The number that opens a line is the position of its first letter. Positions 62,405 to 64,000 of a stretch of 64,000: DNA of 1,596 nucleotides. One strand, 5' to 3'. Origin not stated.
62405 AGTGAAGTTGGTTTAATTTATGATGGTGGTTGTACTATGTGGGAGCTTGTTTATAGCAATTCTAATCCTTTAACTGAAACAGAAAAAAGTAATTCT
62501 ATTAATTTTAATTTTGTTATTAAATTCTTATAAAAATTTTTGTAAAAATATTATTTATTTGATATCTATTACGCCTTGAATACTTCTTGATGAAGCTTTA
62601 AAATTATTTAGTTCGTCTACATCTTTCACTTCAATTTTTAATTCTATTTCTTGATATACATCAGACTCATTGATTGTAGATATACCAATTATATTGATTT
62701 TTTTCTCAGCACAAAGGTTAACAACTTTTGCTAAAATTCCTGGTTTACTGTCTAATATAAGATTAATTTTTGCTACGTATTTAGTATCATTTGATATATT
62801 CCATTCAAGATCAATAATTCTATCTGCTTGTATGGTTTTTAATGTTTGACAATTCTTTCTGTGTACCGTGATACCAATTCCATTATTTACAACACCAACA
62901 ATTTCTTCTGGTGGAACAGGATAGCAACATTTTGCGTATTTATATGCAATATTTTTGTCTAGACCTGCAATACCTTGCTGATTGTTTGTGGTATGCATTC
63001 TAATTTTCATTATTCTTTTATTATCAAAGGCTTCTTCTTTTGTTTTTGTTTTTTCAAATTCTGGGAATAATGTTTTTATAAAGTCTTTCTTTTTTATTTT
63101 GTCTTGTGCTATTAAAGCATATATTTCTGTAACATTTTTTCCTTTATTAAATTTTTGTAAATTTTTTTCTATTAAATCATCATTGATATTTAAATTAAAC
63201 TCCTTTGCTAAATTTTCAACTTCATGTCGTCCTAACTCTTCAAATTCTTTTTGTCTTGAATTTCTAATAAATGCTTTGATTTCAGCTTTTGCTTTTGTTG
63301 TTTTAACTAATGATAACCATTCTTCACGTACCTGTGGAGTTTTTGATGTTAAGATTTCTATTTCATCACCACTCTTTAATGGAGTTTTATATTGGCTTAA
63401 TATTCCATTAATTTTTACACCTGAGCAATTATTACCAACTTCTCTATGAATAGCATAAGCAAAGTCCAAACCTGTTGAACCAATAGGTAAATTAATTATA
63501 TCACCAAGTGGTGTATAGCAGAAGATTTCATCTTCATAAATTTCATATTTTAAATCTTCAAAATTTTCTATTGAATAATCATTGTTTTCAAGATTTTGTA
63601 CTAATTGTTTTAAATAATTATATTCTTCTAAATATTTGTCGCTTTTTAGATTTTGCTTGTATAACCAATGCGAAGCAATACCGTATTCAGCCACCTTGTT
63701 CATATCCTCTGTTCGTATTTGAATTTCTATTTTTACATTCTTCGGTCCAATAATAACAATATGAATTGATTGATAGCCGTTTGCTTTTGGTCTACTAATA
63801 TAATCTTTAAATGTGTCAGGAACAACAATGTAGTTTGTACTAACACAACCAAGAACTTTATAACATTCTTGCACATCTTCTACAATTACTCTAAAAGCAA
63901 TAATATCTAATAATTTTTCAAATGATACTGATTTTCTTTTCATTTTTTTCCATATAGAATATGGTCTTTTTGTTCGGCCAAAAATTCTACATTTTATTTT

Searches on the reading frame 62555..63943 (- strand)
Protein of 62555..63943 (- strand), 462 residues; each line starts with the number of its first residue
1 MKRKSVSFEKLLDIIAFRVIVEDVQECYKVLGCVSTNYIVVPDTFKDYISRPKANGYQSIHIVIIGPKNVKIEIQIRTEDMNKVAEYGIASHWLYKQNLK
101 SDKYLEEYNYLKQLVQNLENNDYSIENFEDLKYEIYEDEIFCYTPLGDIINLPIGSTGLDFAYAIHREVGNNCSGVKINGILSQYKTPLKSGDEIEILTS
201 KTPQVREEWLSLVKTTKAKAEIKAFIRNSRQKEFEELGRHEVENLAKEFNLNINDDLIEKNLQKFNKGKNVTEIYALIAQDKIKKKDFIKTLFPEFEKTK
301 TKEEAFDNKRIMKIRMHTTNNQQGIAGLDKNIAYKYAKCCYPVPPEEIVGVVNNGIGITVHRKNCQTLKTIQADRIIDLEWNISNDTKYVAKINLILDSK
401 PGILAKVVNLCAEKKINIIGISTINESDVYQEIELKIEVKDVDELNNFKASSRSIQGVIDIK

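Call 34: find_encoding_contigs(protein=window:62555-63943:-, flank=10000, max_places=10)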
Protein window:62555-63943:- (462 aa): no gene with exactly this product is on record in the collection.

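Call 64: search_protein_families(library=pfam, proteins=[window:62555-63943:-], max_evalue=0.0001)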
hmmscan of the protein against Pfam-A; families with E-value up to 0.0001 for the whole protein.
window:62555-63943:- (462 aa): 5 families
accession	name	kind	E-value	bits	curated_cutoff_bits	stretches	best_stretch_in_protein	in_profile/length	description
PF04607.23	RelA_SpoT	-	1.7e-34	118.9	27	1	1-98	13-111/113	Region found in RelA / SpoT proteins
PF19296.4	RelA_AH_RIS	-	2.2e-15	57.7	23.8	1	211-371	2-178/185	RelA/SpoT, AH and RIS domains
PF02824.27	TGS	-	3.7e-15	56.1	22.2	1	140-199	1-60/60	TGS domain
PF13291.12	ACT_4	-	6.9e-12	46.3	27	1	387-462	3-79/80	ACT domain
PF01842.31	ACT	-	1.3e-05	25.3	27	1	394-442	4-51/66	ACT domain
